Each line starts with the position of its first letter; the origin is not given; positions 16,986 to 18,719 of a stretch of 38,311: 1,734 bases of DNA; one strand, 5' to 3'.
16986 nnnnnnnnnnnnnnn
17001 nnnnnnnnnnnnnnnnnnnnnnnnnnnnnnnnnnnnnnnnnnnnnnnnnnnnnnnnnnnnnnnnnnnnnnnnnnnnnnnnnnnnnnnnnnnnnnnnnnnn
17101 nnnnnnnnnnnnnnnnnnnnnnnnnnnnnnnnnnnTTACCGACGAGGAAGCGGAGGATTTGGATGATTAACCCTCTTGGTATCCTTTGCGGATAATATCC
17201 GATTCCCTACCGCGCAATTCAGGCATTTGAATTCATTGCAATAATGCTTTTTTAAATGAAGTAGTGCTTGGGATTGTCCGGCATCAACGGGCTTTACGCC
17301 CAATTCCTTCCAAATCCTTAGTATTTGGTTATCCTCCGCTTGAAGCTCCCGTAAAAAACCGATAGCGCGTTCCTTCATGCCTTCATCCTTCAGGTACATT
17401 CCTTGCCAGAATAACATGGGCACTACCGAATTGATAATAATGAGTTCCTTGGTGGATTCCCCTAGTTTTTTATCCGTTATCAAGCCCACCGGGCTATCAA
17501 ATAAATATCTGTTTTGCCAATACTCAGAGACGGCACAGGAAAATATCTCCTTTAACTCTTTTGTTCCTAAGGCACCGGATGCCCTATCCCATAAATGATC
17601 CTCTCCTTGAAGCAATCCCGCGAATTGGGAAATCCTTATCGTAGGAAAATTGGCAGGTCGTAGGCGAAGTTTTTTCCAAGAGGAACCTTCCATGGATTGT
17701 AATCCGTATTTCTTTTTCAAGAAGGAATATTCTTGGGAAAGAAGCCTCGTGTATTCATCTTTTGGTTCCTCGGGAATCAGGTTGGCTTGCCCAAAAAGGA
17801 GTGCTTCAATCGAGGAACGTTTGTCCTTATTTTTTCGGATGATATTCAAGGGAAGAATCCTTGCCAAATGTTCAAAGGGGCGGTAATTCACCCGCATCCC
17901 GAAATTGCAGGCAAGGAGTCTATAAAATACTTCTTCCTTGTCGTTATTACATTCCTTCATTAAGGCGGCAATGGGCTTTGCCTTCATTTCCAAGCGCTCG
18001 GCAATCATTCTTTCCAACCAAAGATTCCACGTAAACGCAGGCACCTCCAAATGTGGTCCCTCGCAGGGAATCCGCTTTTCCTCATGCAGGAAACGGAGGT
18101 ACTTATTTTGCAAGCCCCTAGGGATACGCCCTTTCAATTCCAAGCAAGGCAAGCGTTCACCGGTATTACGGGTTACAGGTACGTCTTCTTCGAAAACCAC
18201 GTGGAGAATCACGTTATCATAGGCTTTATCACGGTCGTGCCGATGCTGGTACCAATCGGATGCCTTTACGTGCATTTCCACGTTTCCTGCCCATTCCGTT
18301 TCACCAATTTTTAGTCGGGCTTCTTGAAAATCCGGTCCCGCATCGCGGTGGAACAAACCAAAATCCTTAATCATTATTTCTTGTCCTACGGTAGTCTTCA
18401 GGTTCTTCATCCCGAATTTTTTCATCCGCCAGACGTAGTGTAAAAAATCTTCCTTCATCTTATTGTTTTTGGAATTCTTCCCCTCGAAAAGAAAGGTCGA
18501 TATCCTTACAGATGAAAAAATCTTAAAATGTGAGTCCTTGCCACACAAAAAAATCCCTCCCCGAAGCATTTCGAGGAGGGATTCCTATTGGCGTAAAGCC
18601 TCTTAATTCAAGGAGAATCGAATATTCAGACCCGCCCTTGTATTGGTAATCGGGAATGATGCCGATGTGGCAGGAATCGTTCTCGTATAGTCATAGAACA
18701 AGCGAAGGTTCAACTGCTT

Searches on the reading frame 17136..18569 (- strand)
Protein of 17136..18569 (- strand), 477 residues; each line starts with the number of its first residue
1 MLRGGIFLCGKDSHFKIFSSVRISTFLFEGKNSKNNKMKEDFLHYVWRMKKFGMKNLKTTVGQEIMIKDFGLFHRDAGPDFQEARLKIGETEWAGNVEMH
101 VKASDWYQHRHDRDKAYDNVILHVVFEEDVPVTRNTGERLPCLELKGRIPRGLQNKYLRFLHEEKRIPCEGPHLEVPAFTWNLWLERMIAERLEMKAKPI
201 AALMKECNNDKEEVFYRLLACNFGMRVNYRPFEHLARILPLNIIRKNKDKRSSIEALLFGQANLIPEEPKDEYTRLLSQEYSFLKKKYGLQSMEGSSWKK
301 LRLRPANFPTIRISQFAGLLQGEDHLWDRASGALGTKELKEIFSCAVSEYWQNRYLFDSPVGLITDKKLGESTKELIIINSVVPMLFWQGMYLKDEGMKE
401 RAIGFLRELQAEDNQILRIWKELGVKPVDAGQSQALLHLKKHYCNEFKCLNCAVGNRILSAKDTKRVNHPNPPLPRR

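Call 7: search_protein_families(library=pfam, proteins=[window:17136-18569:-], max_evalue=0.001)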
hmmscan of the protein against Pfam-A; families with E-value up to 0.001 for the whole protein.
window:17136-18569:- (477 aa): 1 family
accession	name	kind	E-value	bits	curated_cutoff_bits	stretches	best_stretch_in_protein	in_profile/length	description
PF11013.13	DUF2851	-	1.8e-136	455.5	25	1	40-415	1-375/375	Protein of unknown function (DUF2851)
